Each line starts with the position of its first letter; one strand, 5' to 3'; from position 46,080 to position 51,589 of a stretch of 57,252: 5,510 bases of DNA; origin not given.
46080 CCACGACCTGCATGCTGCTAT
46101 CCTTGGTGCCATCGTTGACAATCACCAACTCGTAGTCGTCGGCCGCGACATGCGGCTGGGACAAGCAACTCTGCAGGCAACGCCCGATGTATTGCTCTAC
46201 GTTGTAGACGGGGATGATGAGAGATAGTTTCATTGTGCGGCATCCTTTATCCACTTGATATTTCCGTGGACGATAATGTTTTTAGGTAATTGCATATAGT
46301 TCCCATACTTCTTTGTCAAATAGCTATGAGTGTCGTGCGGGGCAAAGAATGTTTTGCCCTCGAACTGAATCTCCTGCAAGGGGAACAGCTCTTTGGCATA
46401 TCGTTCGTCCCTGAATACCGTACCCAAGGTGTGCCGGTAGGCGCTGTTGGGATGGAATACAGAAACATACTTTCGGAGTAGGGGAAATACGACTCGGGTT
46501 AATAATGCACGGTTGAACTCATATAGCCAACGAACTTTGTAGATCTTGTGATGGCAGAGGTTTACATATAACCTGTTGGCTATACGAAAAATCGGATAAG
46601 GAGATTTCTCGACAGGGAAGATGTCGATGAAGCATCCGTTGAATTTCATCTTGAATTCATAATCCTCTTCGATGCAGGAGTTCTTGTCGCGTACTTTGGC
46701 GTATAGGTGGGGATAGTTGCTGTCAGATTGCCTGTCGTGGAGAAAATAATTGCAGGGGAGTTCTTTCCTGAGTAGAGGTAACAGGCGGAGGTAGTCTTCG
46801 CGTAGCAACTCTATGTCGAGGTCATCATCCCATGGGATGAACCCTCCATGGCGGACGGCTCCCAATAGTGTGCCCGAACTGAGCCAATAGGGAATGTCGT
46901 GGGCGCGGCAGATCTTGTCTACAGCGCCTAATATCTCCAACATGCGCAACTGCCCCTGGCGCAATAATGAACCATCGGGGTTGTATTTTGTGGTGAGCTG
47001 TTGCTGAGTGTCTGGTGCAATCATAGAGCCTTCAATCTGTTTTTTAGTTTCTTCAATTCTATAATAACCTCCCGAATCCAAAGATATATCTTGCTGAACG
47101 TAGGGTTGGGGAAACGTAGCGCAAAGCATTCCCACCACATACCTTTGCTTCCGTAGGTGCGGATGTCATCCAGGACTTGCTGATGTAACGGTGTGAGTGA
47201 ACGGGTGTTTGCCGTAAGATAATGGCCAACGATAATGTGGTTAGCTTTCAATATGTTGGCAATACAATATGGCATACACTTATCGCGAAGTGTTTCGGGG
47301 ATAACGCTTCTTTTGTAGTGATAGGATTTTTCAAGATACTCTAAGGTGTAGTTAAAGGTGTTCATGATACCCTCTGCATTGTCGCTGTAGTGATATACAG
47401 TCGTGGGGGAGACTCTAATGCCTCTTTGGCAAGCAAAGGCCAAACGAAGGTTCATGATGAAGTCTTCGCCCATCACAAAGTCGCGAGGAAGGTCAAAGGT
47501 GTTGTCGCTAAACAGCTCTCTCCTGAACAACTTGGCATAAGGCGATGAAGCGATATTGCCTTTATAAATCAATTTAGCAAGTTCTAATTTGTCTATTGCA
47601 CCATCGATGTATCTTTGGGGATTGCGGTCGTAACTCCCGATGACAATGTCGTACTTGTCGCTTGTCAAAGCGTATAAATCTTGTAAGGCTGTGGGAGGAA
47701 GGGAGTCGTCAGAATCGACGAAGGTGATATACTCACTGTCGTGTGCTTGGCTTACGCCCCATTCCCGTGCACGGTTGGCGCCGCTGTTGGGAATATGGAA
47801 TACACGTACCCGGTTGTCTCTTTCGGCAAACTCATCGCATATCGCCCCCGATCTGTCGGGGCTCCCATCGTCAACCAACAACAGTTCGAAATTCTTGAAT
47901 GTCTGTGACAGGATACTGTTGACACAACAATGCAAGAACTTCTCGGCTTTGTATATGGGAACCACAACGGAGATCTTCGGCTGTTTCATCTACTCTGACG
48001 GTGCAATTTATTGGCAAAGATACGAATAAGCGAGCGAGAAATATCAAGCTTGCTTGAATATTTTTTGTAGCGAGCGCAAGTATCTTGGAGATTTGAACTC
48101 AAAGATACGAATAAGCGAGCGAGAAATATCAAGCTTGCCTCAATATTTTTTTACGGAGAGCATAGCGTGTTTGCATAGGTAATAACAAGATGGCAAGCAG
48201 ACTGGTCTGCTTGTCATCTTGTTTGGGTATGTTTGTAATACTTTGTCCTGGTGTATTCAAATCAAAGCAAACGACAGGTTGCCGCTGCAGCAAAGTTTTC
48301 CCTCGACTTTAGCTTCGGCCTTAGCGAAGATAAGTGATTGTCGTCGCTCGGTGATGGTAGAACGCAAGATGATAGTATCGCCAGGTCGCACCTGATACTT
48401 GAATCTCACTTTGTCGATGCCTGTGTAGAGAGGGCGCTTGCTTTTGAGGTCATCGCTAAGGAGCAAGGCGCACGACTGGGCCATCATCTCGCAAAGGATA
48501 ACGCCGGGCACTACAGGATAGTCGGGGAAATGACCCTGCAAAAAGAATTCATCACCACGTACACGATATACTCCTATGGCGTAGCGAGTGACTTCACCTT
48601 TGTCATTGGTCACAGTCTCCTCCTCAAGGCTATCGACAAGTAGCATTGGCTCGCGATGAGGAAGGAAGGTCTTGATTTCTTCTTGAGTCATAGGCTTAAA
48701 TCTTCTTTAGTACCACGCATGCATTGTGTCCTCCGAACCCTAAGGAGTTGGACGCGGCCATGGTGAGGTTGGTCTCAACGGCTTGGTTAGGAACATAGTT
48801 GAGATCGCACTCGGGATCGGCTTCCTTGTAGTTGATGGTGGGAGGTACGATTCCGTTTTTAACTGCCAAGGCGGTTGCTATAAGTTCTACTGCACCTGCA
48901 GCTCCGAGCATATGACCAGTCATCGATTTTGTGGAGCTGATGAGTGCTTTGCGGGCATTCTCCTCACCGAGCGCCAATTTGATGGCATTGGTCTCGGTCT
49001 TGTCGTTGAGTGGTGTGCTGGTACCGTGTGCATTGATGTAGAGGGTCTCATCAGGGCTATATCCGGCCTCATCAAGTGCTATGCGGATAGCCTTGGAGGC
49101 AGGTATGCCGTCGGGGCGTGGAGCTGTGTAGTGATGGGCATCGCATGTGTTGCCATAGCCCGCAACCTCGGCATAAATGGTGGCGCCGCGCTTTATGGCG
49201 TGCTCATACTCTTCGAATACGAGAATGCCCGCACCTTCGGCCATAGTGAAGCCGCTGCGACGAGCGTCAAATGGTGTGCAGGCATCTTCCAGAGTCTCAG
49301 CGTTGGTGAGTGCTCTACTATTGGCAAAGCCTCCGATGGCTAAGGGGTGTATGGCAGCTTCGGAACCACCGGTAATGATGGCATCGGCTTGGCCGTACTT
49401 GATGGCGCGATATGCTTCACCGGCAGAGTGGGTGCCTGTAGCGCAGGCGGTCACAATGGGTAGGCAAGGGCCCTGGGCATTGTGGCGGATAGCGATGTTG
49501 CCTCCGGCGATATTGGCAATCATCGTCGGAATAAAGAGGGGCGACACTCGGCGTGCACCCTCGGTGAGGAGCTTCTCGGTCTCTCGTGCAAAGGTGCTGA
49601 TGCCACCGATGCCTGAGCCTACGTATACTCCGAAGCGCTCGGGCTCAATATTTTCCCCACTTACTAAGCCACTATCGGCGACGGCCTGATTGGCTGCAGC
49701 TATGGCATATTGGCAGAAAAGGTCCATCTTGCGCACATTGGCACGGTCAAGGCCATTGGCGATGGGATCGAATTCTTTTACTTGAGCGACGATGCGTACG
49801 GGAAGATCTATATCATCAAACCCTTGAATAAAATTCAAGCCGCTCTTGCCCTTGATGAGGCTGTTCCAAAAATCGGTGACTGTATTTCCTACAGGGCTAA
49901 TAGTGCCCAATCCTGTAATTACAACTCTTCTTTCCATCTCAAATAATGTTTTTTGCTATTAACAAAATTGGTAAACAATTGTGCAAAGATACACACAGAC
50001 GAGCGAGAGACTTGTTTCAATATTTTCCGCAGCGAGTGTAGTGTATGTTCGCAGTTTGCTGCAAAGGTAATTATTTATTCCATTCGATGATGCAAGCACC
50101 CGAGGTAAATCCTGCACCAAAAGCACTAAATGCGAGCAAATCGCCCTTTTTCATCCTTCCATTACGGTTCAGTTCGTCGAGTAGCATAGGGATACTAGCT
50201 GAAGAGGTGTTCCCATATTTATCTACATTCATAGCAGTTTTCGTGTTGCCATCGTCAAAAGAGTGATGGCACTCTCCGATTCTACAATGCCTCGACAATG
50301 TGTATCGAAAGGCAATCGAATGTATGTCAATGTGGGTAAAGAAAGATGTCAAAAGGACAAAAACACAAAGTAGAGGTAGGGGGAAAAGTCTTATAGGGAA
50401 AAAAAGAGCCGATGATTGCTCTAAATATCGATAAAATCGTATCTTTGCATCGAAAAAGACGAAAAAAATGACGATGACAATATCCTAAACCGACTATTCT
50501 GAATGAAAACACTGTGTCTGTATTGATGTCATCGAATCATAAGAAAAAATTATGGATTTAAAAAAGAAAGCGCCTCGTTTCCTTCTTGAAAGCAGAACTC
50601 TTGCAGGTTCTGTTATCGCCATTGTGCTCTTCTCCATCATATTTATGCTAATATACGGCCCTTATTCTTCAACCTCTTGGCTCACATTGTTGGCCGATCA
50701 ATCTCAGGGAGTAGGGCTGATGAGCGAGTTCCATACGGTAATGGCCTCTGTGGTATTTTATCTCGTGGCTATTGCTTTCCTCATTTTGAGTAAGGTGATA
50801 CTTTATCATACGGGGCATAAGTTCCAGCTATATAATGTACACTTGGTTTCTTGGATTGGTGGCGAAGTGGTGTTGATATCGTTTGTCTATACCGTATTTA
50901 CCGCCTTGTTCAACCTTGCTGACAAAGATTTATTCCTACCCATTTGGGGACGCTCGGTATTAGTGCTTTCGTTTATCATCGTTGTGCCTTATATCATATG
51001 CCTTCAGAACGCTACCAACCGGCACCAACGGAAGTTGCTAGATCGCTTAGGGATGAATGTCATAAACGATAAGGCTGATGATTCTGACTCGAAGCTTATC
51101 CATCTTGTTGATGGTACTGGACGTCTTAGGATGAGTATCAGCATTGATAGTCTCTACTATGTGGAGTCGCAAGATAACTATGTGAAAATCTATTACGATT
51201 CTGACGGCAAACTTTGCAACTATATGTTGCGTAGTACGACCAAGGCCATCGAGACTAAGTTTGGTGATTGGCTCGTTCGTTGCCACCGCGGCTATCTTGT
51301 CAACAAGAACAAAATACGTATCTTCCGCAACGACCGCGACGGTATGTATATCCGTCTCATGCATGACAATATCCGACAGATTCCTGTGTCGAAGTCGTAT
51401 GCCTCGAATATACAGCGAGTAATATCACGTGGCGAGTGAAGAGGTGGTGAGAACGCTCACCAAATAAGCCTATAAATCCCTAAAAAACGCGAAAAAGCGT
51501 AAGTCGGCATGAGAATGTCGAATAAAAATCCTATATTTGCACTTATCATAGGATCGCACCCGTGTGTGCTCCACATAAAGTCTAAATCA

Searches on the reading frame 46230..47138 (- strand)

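Call 10: search_protein_families(library=pfam, proteins=[window:46230-47138:-])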
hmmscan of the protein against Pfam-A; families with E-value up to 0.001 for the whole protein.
window:46230-47138:- (302 aa): 1 family
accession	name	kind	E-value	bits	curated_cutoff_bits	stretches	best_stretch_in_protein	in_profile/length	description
PF04991.19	LicD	-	1.6e-42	146.6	22.6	2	77-190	1-110/227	LicD family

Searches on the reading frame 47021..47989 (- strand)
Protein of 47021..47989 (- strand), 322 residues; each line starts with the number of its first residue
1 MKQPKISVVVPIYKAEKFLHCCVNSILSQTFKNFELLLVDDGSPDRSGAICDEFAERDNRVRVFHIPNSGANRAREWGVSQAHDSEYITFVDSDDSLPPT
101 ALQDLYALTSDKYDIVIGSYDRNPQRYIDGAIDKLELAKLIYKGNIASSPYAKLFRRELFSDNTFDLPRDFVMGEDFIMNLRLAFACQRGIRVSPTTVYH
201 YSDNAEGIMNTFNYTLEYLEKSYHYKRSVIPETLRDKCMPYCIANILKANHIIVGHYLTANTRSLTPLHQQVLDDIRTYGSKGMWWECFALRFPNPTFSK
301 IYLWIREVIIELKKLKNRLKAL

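Call 10: search_protein_families(library=pfam, proteins=[window:47021-47989:-])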
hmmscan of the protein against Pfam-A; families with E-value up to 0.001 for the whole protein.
window:47021-47989:- (322 aa): 4 families
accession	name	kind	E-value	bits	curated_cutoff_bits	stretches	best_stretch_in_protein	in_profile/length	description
PF00535.33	Glycos_transf_2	-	9e-32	110.7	23.3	1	7-125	1-120/168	Glycosyl transferase family 2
PF13641.12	Glyco_tranf_2_3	-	1.1e-10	42.4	27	1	4-185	1-196/230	Glycosyltransferase like family 2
PF10111.15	Glyco_tranf_2_2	-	2.1e-08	34.5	27.3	1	7-103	1-100/276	Glycosyltransferase like family 2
PF13632.12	Glyco_trans_2_3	-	0.00026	21.3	27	1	87-192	1-112/198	Glycosyl transferase family group 2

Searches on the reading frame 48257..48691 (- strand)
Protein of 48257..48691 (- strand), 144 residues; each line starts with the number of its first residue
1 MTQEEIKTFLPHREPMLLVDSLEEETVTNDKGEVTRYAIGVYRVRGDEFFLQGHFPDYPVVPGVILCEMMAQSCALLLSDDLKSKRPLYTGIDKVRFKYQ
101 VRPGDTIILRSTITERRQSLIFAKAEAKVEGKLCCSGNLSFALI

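Call 11: search_protein_families(library=pfam, proteins=[window:48257-48691:-])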
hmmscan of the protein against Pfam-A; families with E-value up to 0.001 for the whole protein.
window:48257-48691:- (144 aa): 3 families
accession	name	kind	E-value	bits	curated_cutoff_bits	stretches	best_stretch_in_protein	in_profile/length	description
PF07977.19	FabA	-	3.8e-21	75.6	23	1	10-136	1-136/138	FabA-like domain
PF22818.2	ApeI-like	-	0.00046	20.9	28.5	1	46-122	24-95/119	ApeI dehydratase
PF03061.28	4HBT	-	0.00087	20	20.6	0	73-132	16-75/79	Thioesterase superfamily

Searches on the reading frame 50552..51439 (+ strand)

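Call 11: search_protein_families(library=pfam, proteins=[window:50552-51439:+])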
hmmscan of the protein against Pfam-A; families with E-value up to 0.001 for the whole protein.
window:50552-51439:+ (295 aa): 1 family
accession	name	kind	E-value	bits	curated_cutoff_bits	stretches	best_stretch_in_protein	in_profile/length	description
PF04397.21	LytTR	-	3.3e-15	56.5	22.6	1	195-290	5-96/98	LytTr DNA-binding domain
